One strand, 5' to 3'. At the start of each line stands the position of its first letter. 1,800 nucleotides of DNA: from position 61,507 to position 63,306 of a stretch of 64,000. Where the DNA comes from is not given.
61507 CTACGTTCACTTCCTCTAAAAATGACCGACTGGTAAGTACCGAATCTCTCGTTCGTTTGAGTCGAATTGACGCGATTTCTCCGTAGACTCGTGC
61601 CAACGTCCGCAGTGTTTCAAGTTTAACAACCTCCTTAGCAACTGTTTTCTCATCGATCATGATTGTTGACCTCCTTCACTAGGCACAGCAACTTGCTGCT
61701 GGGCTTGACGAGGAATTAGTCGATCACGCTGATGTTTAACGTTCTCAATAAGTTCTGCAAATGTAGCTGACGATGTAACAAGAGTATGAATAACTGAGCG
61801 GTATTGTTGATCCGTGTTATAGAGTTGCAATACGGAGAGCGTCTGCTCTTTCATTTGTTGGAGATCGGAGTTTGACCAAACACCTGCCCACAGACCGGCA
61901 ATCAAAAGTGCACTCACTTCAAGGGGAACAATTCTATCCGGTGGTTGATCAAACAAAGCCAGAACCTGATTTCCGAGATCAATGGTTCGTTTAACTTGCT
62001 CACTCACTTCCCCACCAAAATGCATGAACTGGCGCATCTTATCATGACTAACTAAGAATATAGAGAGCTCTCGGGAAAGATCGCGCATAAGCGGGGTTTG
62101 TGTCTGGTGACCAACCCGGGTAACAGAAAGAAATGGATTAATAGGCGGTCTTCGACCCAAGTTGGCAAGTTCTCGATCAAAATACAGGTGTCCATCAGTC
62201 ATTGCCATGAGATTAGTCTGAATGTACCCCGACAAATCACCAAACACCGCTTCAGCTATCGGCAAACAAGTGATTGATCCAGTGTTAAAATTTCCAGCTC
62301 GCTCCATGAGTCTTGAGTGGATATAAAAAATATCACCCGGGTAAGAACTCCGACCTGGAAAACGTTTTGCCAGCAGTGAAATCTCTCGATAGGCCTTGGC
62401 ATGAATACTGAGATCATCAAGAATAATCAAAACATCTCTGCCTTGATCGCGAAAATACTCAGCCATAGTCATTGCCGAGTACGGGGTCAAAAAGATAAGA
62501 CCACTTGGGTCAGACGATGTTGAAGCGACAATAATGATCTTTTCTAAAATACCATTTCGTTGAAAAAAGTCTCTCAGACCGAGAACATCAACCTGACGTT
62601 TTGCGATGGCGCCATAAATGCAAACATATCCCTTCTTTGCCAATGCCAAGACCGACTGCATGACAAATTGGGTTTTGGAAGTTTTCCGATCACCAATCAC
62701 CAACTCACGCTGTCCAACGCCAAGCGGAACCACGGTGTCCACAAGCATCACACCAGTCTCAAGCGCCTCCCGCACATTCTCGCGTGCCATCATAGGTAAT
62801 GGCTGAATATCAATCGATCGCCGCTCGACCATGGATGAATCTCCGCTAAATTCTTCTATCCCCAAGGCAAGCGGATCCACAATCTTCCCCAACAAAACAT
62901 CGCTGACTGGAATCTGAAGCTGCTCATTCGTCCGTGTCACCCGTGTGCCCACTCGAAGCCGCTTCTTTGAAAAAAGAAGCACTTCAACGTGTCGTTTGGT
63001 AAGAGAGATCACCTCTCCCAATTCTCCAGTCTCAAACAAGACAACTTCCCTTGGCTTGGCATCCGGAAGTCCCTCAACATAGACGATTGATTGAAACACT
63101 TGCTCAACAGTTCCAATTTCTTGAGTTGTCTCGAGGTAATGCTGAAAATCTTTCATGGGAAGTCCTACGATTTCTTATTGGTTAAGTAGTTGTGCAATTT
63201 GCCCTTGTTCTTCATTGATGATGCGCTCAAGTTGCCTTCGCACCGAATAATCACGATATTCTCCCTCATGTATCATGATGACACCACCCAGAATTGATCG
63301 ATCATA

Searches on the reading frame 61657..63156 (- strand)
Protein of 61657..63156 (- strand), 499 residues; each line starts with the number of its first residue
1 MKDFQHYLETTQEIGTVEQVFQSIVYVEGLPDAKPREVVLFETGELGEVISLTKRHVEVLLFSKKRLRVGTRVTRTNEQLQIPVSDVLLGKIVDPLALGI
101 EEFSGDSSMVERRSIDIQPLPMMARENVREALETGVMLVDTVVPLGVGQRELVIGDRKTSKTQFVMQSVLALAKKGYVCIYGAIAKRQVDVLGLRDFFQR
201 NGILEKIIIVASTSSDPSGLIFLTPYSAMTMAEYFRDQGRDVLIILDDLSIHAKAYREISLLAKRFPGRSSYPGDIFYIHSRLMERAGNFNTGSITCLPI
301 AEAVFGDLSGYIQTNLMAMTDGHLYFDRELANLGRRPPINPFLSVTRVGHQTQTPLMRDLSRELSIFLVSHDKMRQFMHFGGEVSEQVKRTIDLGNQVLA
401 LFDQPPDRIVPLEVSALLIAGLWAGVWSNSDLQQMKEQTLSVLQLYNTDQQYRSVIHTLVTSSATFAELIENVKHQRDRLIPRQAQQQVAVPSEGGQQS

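Call 68: search_protein_families(library=pfam, proteins=[window:61657-63156:-], max_evalue=0.0001)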
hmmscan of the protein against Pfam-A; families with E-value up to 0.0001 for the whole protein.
window:61657-63156:- (499 aa): 2 families
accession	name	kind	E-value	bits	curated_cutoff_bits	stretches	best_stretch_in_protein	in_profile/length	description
PF00006.31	ATP-synt_ab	-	1.3e-63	214.9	29.5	1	135-345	1-212/213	ATP synthase alpha/beta family, nucleotide-binding domain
PF00306.32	ATP-synt_ab_C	-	2.5e-08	34.7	27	1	353-472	1-118/126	ATP synthase alpha/beta chain, C terminal domain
